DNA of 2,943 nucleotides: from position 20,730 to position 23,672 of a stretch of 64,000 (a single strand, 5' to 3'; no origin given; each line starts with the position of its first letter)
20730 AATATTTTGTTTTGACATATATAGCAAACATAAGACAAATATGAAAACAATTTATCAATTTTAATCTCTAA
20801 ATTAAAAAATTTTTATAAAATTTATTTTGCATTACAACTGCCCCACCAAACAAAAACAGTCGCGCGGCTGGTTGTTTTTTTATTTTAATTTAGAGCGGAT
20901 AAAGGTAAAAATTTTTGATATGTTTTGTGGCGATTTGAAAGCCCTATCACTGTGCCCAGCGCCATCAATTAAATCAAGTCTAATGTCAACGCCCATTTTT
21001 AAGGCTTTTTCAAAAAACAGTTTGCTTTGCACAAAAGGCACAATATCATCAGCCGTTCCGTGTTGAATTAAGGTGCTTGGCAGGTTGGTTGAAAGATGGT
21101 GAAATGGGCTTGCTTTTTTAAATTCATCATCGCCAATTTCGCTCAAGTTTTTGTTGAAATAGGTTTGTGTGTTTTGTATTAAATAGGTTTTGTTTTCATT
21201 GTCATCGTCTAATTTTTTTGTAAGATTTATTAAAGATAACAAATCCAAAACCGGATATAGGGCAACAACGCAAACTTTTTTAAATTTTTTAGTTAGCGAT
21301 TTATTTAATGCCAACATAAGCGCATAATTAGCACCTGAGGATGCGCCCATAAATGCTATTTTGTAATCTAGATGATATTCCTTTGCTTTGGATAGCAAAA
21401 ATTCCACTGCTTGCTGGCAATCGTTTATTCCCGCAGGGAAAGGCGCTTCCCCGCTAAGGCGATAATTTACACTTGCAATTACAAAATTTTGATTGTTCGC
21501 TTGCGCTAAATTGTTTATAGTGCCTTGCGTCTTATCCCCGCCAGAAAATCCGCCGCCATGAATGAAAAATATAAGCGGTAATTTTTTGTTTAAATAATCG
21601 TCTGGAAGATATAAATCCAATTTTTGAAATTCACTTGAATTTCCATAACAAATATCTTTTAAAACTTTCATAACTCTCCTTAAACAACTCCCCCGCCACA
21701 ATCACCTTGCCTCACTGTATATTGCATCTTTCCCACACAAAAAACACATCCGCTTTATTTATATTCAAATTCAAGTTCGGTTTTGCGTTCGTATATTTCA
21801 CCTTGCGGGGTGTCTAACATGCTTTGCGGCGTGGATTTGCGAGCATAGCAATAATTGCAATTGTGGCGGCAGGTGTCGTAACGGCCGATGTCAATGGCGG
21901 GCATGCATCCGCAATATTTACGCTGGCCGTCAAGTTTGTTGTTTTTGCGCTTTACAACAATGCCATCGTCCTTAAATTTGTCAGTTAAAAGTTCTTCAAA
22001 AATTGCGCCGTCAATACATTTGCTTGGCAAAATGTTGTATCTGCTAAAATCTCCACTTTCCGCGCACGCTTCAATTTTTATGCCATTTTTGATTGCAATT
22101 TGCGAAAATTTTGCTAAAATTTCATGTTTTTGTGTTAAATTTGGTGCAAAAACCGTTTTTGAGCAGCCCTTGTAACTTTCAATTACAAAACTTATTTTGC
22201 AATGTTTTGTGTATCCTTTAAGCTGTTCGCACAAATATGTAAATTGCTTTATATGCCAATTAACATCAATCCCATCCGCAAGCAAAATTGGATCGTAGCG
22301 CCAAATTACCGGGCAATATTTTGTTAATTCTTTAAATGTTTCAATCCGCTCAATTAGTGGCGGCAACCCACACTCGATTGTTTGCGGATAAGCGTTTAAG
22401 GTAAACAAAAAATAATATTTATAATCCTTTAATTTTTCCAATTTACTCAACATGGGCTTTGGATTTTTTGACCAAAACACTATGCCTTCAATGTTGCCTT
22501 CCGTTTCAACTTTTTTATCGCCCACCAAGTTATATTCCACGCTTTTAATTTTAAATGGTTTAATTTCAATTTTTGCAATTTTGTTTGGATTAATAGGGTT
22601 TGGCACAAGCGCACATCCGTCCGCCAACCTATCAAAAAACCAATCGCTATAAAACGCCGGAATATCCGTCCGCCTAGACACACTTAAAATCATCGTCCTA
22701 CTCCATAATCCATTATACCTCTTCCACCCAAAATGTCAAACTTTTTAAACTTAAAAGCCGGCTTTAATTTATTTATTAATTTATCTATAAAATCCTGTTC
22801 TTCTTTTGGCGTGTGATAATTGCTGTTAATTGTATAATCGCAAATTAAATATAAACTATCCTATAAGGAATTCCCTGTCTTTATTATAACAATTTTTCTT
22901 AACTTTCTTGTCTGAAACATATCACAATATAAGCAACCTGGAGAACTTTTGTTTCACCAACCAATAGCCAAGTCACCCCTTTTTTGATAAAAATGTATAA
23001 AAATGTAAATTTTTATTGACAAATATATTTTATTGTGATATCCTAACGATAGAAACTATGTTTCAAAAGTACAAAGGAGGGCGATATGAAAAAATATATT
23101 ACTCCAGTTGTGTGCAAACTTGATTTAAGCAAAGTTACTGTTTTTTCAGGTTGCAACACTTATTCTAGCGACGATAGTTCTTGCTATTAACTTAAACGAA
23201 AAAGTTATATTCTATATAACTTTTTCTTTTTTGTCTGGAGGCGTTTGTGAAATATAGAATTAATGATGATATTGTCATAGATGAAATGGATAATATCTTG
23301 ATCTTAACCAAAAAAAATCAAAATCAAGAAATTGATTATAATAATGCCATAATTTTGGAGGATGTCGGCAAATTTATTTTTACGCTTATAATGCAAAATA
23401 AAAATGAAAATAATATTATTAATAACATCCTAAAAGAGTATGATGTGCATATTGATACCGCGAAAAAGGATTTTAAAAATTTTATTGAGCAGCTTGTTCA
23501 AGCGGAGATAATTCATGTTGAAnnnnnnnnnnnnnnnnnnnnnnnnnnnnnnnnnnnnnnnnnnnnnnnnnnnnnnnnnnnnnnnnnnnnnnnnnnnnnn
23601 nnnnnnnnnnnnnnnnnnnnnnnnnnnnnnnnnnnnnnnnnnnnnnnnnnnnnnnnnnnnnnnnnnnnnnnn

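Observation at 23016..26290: Compact two-radical-SAM RiPP locus with an unannotated 34-aa precursor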

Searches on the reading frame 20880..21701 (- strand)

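Call 17: search_protein_families(library=pfam, proteins=[window:20880-21701:-], max_evalue=0.01)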
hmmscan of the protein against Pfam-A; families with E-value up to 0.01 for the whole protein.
window:20880-21701:- (273 aa): 8 families
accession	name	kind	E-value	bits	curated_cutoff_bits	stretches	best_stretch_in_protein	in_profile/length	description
PF20434.5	BD-FAE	-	1.6e-43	149.2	26.8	1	28-232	1-214/215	BD-FAE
PF07859.19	Abhydrolase_3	-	2.3e-25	90.1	25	1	44-250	1-206/210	alpha/beta hydrolase fold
PF00326.27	Peptidase_S9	-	2.1e-14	54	22.6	1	92-272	45-210/213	Prolyl oligopeptidase family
PF00135.34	COesterase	-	5.3e-08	32.7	27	1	28-143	88-213/515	Carboxylesterase family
PF12146.15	Hydrolase_4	-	0.00024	20.9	27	0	207-250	192-232/239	Serine aminopeptidase, S33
PF02230.22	Abhydrolase_2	-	0.00048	20.5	23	0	206-268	156-213/217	Phospholipase/Carboxylesterase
PF12697.13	Abhydrolase_6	-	0.0014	19.8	26.3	1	44-251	1-205/217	Alpha/beta hydrolase family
PF00756.26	Esterase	-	0.004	17.4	22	0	106-151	107-153/251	Putative esterase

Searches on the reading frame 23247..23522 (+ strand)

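Call 3: search_protein_families(library=pfam, proteins=[window:23247-23522:+], max_evalue=0.1)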
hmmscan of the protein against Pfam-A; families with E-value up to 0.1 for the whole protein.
window:23247-23522:+ (92 aa): 5 families
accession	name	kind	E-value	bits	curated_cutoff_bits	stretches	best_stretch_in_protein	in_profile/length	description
PF05402.18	PqqD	-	4.9e-10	40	23.4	1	32-89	10-67/67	Coenzyme PQQ synthesis protein D (PqqD)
PF09892.16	DUF2119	-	0.0046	16.8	30.5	1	28-80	135-187/188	Uncharacterized protein conserved in archaea (DUF2119)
PF21684.2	PipB2_N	-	0.022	15.3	27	1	9-65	30-85/107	Secreted effector protein PipB2, N-terminal domain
PF03918.19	CcmH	-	0.03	14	25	1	24-65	41-82/143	Cytochrome C biogenesis protein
PF08861.15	DUF1828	-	0.037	14.8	22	1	15-71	9-65/91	Domain of unknown function DUF1828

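Call 4: search_protein_families(library=ncbifam, proteins=[window:23247-23522:+], max_evalue=0.1)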
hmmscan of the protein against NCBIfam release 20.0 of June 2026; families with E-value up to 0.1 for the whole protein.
window:23247-23522:+ (92 aa): 6 families
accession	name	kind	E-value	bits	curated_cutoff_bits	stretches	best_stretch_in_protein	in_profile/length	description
NF033536.1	lasso_PqqD_Bac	exception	2.7e-07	30.7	80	1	33-91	33-88/88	lasso peptide biosynthesis PqqD family chaperone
NF033530.1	lasso_PqqD_Strm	exception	2e-05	24.7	70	1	37-88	26-77/78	lasso peptide biosynthesis PqqD family chaperone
NF050069.2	PqqD_rel_WgkC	exception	9.5e-05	22.3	110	1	36-90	33-87/103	PqqD family peptide maturation chaperone WgkC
TIGR04302.1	geo_PqqD_fam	equivalog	0.0021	18.5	100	1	39-90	51-101/102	GeoRSP system PqqD family peptide chaperone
TIGR04248.1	SCM_PqqD_rel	equivalog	0.0026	17.9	100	1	30-86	22-78/84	SynChlorMet cassette protein ScmD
TIGR03859.1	PQQ_PqqD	equivalog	0.04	13.8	46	1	34-89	26-80/81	pyrroloquinoline quinone biosynthesis peptide chaperone PqqD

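Call 60: search_protein_families(library=padloc, proteins=[window:23247-23522:+], max_evalue=0.001)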
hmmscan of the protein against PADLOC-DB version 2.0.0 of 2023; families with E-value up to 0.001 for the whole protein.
window:23247-23522:+ (92 aa): 0 families
